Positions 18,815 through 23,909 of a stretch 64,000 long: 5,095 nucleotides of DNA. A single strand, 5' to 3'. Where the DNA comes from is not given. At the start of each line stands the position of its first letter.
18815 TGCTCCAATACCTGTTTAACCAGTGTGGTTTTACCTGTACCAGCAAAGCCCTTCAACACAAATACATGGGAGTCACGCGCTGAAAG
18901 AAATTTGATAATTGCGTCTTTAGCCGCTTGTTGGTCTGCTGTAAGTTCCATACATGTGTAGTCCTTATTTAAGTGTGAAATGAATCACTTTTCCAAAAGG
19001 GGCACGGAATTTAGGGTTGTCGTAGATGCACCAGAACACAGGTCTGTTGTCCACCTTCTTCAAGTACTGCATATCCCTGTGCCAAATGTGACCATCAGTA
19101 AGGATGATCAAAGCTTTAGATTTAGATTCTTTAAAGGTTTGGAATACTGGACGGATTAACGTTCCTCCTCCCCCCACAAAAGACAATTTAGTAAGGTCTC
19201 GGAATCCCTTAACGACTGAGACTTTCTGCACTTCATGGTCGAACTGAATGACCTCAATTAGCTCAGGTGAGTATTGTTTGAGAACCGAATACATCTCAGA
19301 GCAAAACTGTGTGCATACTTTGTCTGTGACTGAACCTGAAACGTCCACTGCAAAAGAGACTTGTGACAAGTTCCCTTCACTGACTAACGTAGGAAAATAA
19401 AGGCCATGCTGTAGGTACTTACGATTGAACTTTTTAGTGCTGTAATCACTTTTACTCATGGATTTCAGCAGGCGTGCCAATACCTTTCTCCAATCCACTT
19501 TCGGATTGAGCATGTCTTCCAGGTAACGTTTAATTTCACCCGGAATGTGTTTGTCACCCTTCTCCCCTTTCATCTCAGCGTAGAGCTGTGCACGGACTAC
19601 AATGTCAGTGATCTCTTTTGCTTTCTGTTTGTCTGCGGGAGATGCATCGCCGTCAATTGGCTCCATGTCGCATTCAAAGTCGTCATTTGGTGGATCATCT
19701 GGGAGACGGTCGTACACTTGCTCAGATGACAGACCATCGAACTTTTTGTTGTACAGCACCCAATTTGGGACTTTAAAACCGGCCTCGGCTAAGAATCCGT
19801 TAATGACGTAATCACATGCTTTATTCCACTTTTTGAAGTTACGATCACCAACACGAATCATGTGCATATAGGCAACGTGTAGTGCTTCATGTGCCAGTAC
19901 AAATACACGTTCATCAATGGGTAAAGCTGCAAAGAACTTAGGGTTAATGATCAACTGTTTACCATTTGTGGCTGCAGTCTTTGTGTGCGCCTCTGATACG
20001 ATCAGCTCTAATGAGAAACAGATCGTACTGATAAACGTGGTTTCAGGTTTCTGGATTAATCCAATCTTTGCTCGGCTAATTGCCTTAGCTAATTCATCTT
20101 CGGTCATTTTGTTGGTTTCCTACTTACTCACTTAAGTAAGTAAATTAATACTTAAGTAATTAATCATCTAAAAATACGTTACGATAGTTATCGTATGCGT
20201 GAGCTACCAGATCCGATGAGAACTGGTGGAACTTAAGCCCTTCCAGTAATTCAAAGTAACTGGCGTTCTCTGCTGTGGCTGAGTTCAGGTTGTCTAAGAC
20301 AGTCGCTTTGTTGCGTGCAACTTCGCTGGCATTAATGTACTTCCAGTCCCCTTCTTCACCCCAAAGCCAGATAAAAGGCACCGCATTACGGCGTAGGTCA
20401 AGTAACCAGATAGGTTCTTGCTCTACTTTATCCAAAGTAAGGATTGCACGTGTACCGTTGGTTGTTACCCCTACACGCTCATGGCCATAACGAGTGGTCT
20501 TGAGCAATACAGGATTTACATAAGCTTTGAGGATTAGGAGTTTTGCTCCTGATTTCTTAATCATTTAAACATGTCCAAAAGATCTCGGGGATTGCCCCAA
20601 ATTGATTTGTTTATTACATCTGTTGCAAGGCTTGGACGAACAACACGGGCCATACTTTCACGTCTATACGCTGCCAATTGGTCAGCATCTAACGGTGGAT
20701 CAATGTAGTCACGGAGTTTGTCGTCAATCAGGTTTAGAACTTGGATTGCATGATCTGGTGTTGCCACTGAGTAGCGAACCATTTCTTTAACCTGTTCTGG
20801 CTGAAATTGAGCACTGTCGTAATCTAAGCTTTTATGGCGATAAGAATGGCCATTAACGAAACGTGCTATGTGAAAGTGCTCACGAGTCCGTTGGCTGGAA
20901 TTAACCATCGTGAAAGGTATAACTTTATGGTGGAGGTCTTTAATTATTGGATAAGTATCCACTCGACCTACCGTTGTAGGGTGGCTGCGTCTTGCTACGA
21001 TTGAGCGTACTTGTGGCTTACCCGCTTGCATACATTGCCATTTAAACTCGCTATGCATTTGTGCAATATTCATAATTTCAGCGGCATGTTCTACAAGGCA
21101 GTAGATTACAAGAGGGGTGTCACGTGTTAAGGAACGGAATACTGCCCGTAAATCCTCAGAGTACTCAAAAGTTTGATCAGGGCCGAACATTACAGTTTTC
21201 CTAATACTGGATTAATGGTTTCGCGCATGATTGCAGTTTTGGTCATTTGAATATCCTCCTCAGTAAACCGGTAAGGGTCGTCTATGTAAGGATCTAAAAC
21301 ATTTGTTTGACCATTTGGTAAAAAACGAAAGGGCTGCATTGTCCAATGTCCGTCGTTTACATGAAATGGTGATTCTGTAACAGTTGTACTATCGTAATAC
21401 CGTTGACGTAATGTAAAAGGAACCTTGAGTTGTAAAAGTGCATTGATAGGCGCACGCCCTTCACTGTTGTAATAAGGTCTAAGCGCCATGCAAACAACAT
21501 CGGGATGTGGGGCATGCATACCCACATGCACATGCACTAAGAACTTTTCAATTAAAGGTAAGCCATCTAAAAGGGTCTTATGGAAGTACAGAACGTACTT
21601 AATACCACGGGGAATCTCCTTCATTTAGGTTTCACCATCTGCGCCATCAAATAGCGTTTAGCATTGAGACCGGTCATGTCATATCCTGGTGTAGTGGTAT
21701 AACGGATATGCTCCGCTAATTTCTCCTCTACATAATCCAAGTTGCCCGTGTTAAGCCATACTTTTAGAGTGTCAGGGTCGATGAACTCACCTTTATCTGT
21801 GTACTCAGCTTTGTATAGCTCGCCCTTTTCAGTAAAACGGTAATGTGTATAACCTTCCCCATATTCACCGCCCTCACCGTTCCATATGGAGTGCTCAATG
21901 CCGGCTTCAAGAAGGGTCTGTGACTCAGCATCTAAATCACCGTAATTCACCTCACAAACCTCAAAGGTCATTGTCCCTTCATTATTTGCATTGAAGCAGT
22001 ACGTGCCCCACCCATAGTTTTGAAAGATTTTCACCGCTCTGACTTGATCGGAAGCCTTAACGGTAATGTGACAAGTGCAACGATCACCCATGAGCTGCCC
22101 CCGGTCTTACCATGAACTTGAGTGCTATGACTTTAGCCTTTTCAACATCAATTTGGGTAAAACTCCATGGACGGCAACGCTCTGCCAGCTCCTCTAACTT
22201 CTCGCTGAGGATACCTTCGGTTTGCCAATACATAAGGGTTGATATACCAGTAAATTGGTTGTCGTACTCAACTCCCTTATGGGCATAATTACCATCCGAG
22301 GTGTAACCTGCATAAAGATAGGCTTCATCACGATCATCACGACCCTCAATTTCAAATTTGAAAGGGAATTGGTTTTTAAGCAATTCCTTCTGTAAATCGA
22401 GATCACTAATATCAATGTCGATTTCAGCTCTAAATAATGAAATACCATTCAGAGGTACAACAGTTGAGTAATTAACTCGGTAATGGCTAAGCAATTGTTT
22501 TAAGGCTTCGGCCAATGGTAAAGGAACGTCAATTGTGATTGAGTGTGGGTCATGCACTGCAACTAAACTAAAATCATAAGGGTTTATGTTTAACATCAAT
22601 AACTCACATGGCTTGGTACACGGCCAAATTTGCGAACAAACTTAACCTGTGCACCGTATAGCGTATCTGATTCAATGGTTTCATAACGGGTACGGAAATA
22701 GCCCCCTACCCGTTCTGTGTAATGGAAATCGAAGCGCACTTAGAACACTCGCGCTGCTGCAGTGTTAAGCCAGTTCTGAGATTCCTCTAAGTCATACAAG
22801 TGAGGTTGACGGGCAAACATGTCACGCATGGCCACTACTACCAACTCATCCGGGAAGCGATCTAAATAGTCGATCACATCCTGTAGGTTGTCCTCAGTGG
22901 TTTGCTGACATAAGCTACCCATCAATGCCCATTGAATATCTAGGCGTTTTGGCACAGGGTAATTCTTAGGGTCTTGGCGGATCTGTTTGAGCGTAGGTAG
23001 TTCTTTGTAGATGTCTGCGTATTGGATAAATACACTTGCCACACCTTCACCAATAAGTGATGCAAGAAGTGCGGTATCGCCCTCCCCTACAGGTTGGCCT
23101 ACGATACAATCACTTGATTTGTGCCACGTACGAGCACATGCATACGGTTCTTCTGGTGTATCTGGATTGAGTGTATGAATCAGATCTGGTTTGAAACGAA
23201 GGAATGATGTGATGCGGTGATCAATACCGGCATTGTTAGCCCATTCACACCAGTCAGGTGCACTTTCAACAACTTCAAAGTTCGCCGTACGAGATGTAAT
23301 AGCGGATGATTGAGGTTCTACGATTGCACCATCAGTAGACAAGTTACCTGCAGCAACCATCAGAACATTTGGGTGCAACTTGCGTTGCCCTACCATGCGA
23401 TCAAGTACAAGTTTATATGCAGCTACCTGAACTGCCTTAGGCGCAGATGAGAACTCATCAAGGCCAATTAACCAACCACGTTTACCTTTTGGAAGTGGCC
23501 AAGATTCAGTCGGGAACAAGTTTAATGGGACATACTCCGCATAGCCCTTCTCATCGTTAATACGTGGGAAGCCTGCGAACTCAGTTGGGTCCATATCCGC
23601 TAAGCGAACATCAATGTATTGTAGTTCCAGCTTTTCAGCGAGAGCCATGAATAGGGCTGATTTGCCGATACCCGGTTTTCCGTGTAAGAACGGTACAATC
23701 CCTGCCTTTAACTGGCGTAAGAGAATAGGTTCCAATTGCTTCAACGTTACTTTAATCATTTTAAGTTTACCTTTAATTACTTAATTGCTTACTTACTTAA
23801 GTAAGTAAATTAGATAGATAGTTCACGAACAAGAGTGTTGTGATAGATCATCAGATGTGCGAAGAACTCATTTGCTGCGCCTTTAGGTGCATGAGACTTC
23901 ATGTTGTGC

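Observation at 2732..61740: Genome-wide palindrome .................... upstream of about 20 genes on both strands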

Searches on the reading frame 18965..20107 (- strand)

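Call 8: search_protein_families(library=phrogs, proteins=[window:18965-20107:-], max_evalue=0.00001)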
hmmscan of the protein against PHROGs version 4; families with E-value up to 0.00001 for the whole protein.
window:18965-20107:- (380 aa): 3 families
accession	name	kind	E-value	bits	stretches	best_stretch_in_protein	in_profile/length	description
phrog_1314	-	DNA, RNA and nucleotide metabolism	7.1e-114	381.9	1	2-379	7-392/394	HNH endonuclease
phrog_30358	-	unknown function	3e-22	80.5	1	181-377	8-199/204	-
phrog_31549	-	unknown function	1.1e-07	33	1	246-355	8-116/153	-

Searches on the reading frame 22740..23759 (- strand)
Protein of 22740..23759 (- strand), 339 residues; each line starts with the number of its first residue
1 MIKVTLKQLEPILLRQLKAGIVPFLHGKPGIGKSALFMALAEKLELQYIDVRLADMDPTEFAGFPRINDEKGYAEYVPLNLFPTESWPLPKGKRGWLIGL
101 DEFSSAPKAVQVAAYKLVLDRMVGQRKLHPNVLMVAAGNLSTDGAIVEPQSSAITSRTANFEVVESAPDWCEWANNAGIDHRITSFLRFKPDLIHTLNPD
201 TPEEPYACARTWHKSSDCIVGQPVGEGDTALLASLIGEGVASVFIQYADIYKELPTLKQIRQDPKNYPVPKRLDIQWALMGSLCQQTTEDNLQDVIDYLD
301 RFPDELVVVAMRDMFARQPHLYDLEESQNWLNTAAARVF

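Call 8: search_protein_families(library=phrogs, proteins=[window:22740-23759:-], max_evalue=0.00001)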
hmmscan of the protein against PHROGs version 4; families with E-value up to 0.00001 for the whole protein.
window:22740-23759:- (339 aa): 3 families
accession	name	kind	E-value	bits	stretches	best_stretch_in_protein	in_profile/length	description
phrog_1297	-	other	1.3e-103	347.8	1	2-336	7-351/356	ATPase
phrog_16335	-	other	4.4e-53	181.2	1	4-163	10-167/267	ATPase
phrog_21479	-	unknown function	3.2e-17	63.3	1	3-60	9-66/68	-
